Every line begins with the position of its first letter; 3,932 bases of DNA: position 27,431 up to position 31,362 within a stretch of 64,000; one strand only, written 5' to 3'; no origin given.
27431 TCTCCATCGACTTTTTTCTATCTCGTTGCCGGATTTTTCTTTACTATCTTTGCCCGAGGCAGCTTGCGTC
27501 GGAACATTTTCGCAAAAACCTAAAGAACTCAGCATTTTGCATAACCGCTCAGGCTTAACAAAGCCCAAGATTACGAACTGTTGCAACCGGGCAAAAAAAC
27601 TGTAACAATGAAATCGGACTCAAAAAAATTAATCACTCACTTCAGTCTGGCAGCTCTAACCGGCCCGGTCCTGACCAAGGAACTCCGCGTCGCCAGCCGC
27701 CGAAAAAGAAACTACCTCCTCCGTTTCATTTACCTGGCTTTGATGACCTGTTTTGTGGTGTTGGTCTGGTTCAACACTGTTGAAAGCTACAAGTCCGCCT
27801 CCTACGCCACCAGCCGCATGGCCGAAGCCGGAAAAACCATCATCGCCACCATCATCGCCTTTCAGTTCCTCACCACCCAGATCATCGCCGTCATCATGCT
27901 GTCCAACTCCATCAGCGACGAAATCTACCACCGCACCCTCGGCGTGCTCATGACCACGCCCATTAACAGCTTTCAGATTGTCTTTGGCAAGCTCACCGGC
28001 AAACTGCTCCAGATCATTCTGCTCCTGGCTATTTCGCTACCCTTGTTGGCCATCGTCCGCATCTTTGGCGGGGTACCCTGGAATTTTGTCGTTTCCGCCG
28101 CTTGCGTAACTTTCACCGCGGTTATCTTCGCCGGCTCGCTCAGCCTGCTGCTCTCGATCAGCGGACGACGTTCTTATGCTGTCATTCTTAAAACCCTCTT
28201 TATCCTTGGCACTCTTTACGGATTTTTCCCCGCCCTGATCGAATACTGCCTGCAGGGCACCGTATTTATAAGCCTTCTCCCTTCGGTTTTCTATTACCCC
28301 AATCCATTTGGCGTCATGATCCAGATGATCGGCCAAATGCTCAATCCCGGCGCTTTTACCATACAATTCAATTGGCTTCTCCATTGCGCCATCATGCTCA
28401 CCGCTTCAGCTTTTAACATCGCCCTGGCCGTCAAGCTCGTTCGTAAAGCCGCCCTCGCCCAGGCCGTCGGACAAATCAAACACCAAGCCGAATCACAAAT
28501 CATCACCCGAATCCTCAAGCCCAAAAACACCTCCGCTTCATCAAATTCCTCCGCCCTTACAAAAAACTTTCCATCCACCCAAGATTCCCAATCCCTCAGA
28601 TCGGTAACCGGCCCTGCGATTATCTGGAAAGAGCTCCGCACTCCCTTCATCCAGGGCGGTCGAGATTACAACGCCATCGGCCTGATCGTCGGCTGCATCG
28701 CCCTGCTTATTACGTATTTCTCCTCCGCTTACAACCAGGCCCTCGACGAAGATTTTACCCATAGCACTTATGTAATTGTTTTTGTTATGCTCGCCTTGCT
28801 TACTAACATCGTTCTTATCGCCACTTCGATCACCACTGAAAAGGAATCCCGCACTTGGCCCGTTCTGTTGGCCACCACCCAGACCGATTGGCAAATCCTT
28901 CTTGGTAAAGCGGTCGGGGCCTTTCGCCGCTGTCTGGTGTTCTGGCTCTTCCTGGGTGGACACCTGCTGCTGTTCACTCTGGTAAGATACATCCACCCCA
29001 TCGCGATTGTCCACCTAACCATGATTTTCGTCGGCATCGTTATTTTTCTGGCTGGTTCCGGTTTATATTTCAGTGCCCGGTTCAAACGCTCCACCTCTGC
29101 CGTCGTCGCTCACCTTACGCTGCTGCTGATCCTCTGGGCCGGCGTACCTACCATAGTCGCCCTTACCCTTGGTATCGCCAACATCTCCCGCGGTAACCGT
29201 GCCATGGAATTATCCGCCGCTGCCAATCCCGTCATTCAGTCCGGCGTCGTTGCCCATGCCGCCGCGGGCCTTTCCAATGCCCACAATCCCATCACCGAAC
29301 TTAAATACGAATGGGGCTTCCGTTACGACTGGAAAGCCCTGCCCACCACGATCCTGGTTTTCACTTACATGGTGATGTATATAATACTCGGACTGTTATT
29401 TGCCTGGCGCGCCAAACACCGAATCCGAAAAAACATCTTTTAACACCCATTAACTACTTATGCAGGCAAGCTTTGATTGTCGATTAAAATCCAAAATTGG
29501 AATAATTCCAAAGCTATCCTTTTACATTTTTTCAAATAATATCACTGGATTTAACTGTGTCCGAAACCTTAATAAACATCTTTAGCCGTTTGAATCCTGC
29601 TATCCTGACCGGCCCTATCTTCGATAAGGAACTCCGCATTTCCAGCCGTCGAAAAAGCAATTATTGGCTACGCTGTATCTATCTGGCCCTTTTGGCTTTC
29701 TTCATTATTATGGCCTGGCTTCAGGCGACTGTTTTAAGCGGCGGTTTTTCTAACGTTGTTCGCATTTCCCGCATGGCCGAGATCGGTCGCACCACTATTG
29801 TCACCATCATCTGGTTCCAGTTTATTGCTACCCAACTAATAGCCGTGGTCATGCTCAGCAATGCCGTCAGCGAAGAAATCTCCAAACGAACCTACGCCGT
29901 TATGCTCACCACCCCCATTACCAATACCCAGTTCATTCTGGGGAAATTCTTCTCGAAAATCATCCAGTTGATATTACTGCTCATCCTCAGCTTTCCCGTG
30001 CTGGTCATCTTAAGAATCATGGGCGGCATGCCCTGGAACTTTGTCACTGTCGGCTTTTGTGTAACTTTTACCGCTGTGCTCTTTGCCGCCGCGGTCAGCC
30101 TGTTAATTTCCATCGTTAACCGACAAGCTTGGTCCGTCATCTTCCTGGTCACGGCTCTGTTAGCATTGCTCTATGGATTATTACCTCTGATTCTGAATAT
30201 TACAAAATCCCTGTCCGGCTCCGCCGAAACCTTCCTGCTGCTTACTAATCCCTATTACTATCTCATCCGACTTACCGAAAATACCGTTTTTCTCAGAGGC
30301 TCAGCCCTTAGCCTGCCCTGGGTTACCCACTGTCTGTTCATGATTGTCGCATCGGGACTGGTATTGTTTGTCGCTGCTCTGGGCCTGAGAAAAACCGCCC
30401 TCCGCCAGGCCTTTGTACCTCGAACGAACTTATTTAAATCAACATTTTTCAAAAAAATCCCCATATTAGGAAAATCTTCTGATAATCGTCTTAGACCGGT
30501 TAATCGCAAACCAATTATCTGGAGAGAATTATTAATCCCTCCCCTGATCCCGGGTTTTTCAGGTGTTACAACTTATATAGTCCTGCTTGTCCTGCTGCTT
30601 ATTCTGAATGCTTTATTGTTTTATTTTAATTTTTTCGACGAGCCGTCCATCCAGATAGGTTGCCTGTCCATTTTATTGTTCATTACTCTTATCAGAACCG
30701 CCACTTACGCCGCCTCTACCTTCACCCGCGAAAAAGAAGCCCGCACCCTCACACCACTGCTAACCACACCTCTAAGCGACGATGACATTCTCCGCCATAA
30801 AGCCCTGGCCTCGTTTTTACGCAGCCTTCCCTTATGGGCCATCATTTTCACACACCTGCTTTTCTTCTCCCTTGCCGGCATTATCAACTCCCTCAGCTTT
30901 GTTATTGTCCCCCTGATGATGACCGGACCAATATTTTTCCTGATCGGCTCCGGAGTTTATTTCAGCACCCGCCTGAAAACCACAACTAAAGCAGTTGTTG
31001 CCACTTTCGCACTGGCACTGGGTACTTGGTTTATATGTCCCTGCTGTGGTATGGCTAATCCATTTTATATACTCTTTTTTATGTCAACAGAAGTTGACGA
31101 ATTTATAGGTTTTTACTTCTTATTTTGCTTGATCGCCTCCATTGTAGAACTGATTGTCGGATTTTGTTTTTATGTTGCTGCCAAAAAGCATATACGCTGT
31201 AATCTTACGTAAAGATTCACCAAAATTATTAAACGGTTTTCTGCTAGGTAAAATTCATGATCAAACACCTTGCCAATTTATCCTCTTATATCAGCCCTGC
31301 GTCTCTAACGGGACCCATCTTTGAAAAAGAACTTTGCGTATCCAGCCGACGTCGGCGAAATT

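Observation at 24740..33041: One ABC ATPase followed by four tandem, internally duplicated ABC-2 permease paralogs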

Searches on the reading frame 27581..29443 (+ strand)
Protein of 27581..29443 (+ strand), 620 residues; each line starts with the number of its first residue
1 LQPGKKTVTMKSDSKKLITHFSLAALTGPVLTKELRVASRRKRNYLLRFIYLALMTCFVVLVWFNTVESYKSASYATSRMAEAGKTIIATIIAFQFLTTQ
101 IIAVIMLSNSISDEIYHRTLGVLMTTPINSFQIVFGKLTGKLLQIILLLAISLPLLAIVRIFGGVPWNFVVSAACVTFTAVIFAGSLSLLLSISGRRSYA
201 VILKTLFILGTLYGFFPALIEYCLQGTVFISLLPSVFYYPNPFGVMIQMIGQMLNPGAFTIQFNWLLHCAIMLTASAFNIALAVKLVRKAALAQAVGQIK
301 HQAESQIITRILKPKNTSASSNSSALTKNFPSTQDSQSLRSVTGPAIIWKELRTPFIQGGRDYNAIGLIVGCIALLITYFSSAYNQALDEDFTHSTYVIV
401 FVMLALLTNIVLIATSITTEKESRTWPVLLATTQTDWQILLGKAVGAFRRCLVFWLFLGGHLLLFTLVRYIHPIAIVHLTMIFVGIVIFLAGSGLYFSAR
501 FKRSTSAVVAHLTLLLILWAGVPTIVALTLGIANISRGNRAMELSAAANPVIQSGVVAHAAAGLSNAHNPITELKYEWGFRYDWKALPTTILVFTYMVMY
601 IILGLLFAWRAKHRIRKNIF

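Call 5: search_protein_families(library=pfam, proteins=[window:27581-29443:+], max_evalue=0.1)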
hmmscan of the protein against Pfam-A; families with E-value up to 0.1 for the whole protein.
window:27581-29443:+ (620 aa): 3 families
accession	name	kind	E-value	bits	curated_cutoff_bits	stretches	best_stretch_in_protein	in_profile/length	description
PF12679.13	ABC2_membrane_2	-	6.4e-14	52.3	27.2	2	292-527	40-204/283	ABC-2 family transporter protein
PF12698.13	ABC2_membrane_3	-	0.00062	19.4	31.6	1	392-520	160-284/347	ABC-2 family transporter protein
PF12730.13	ABC2_membrane_4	-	0.0023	18.4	27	1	41-199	11-165/179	ABC-2 family transporter protein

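Call 6: search_protein_families(library=ncbifam, proteins=[window:27581-29443:+], max_evalue=0.1)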
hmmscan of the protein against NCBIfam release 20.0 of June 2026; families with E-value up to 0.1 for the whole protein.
window:27581-29443:+ (620 aa): 2 families
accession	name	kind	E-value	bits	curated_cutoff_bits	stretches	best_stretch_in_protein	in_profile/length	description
TIGR03518.1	ABC_perm_GldF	equivalog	0.00025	21.2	288.5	1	346-528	3-188/240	gliding motility-associated ABC transporter permease subunit GldF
NF038293.1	permease_SagH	equivalog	0.044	12.6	450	0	98-195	186-282/370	SagH family ABC transporter permease subunit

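Call 25: find_related_loci(query=A2, collection=metagenome_contigs, flank=10000)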
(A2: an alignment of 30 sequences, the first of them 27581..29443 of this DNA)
Query A2 (620 aa) in metagenome_contigs; peptide patterns used: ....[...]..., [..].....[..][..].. (x = any residue, [..] = any of these).
600 stretches matched a pattern (row limit reached: there are more); 412 encode a relative of the query (tblastn E <= 1e-3); the best 80 are kept; 80 distinct loci.
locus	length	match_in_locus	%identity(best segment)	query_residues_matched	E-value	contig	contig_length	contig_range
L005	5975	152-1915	55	26-619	0e+0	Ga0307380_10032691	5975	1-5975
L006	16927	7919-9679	55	26-620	0e+0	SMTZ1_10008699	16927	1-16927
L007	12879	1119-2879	55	26-620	0e+0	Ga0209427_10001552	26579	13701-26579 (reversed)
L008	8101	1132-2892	55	26-620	0e+0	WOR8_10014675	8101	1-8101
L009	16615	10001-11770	54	23-620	0e+0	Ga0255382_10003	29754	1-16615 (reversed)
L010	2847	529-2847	54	20-620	0e+0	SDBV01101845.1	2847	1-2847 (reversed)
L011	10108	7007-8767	54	26-620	0e+0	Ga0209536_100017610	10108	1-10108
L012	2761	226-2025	51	16-620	0e+0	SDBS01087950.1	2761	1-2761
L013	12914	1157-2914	53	26-620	0e+0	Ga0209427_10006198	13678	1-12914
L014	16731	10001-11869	52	1-620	0e+0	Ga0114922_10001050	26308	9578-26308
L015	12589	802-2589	52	26-620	0e+0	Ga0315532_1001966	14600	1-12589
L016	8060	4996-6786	54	26-620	0e+0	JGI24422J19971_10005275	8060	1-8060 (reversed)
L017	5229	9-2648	50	20-620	0e+0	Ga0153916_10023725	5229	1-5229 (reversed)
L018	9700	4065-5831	50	26-620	0e+0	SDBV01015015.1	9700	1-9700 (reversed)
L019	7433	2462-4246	52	26-620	1e-180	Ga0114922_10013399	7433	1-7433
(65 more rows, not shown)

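Call 47: predict_structure(alignment_id=A4)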
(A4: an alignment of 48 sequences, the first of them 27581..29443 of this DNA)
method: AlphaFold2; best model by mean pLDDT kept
length: 620 residues; sequences in the alignment: 48
mean_pLDDT: 84.6   pTM: 0.81
mean pLDDT of the five models: 84.6, 80.6, 80.5, 79.3, 78.6
residues with pLDDT >= 90: 318; 70-90: 211; 50-70: 52; < 50: 39
segments of 3 or more residues with pLDDT < 50: 301-305, 313-343
pLDDT, mean of each block of 10 residues (from residue 1): 64 82 90 89 91 92 83 85 93 95 92 84 89 94 94 93 92 96 96 87 89 83 67 76 92 86 90 96 94 77 50 48 40 45 53 55 72 86 90 92 91 88 76 88 90 91 96 97 97 96 91 92 86 74 88 95 95 89 88 97 98 85
secondary structure, 60 per line:
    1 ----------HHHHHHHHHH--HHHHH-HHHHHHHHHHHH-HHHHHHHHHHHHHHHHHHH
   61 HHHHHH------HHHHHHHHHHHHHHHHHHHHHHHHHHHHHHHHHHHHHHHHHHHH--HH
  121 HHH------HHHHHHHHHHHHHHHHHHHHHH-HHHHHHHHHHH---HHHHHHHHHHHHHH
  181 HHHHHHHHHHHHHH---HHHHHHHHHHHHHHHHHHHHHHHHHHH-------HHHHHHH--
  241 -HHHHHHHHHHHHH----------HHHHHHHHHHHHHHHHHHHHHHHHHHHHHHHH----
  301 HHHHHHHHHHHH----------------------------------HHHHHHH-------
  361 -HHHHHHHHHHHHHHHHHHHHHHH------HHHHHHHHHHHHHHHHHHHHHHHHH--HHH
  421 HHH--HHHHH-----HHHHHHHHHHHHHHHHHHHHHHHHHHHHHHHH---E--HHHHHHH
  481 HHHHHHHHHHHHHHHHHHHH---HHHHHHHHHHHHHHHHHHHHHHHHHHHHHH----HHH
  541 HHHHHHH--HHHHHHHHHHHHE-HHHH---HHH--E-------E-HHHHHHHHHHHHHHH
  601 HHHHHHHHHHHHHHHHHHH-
elements in order: H11-20 H23-27 H29-40 H42-66 H73-116 H119-123 H130-151 H153-163 H167-194 H198-224 H232-238 H242-254 H265-296 H301-312 H347-353 H362-384 H391-415 H418-423 H426-430 H436-467 H474-500 H504-533 H538-547 H550-561 H564-567 H586-619

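Call 51: fold_search(model_id=the predicted structure, library=pdb)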
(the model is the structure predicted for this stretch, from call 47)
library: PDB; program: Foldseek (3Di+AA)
matches with E <= 10: 340; with E <= 0.001: 8
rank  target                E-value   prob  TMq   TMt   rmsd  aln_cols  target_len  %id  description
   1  8k1o_A                9.9e-05  1.00  0.42  0.49  15.4       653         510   12  mycobacterial efflux pump, AMPPNP bound state (released 2024-07-17)
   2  8k1n_C                1.4e-04  1.00  0.38  0.43  16.2       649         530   12  mycobacterial efflux pump, substrate-bound state (released 2024-07-17)
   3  8k1p_A                1.8e-04  1.00  0.40  0.47  16.0       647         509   12  mycobacterial efflux pump, ADP+vanadate bound state (released 2024-07-17)
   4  8k1m_B                4.9e-04  1.00  0.37  0.41  15.4       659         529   13  mycobacterial efflux pump, apo state (released 2024-07-17)
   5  7o0z_D                6.8e-04  1.00  0.32  0.69   4.8       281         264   18  ABC transporter NosFY, nucleotide-free in GDN (released 2022-11-02)
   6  7znq_y                7.9e-04  1.00  0.32  0.72   4.6       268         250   17  ABC transporter complex NosDFYL in GDN (released 2022-08-03)
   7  7o12_E                8.9e-04  1.00  0.31  0.71   4.6       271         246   17  ABC transporter NosDFY, AMPPNP-bound in GDN (released 2022-04-13)
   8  7o0y_E                9.3e-04  1.00  0.32  0.72   4.9       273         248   16  ABC transporter NosDFY, nucleotide-free in GDN (released 2022-04-13)
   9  7o0z_E                1.9e-03  1.00  0.30  0.63   6.6       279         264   18  ABC transporter NosFY, nucleotide-free in GDN (released 2022-11-02)
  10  7qba_E                2.3e-03  1.00  0.32  0.71   4.6       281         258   18  CryoEM structure of the ABC transporter NosDFY complexed with nitrous oxide reductase NosZ (released 2022-08-03)
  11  7o0y_D                2.8e-03  1.00  0.33  0.69   5.1       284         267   16  ABC transporter NosDFY, nucleotide-free in GDN (released 2022-04-13)
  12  7znq_Y                3.0e-03  1.00  0.31  0.64   5.5       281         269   17  ABC transporter complex NosDFYL in GDN (released 2022-08-03)
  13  7o17_E                3.5e-03  1.00  0.32  0.70   4.9       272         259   19  ABC transporter NosDFY E154Q, ATP-bound in lipid nanodisc (released 2022-04-13)
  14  7qba_D                5.7e-03  1.00  0.28  0.55   7.5       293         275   17  CryoEM structure of the ABC transporter NosDFY complexed with nitrous oxide reductase NosZ (released 2022-08-03)
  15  8p8j_B                1.1e-02  1.00  0.28  0.31  15.5       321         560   12  Structure of 5D3-Fab and nanobody(Nb96)-bound ABCG2 (released 2023-08-30)
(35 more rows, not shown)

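Call 67: search_protein_representatives(alignment_id=A4)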
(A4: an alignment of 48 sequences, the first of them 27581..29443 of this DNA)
Query: 48 sequences, 596 profile positions. Proteins with E-value up to 0.001 (for the whole library): 13058; up to 1e-10: 6278; up to 1e-30: 1368. The best 150 are listed.
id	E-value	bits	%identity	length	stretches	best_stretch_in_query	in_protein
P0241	1.8e-276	935.1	-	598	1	1-596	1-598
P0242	5.5e-276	933.4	-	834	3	1-297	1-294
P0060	1.6e-268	908.8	-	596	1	1-596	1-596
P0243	1.1e-265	899.4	-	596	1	1-596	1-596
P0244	6.9e-233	791.1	-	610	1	1-596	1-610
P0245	3.1e-228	775.7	-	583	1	16-596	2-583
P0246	4.1e-220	748.9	-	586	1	9-596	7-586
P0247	8.0e-217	738.0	-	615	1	4-594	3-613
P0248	1.2e-215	734.2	-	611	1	1-596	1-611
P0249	4.4e-214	729.0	-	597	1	10-596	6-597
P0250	5.1e-214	728.8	-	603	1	1-596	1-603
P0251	2.8e-213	726.3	-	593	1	1-596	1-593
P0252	8.1e-212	721.5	-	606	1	1-596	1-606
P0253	1.3e-211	720.9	-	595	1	1-594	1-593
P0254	1.6e-211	720.5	-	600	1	3-596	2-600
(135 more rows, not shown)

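Call 75: search_protein_families(library=padloc, proteins=[window:27581-29443:+], max_evalue=0.001)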
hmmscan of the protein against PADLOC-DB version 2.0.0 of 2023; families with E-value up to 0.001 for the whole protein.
window:27581-29443:+ (620 aa): 0 families

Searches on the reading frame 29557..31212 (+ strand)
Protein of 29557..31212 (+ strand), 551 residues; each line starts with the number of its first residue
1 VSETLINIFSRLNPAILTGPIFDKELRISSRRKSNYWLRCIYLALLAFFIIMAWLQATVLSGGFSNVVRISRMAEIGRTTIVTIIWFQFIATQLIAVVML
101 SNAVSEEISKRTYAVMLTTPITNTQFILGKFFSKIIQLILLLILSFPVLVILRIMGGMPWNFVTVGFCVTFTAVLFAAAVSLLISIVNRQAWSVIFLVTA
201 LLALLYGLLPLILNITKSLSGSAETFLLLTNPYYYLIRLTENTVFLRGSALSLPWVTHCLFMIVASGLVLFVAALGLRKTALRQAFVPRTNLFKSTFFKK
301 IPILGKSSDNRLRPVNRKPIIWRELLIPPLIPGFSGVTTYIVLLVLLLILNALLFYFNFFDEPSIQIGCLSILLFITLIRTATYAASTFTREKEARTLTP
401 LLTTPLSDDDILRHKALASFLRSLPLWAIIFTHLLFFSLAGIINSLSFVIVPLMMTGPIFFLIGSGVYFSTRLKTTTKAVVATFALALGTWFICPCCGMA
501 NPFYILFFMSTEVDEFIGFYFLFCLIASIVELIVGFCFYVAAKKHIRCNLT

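Call 5: search_protein_families(library=pfam, proteins=[window:29557-31212:+], max_evalue=0.1)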
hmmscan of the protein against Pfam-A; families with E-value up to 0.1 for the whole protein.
window:29557-31212:+ (551 aa): 3 families
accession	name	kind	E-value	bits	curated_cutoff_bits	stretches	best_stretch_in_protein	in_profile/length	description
PF12679.13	ABC2_membrane_2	-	4.7e-11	42.9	27.2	2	375-496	77-201/283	ABC-2 family transporter protein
PF13346.12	ABC2_membrane_5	-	0.0003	20.8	25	1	85-236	36-181/205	ABC-2 family transporter protein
PF12730.13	ABC2_membrane_4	-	0.01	16.3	27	2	39-208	18-177/179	ABC-2 family transporter protein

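Call 6: search_protein_families(library=ncbifam, proteins=[window:29557-31212:+], max_evalue=0.1)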
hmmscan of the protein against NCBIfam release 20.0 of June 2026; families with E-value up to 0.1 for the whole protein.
window:29557-31212:+ (551 aa): 1 family
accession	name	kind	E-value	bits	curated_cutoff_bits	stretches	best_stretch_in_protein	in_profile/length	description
TIGR03518.1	ABC_perm_GldF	equivalog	1.6e-05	25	288.5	2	334-488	13-172/240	gliding motility-associated ABC transporter permease subunit GldF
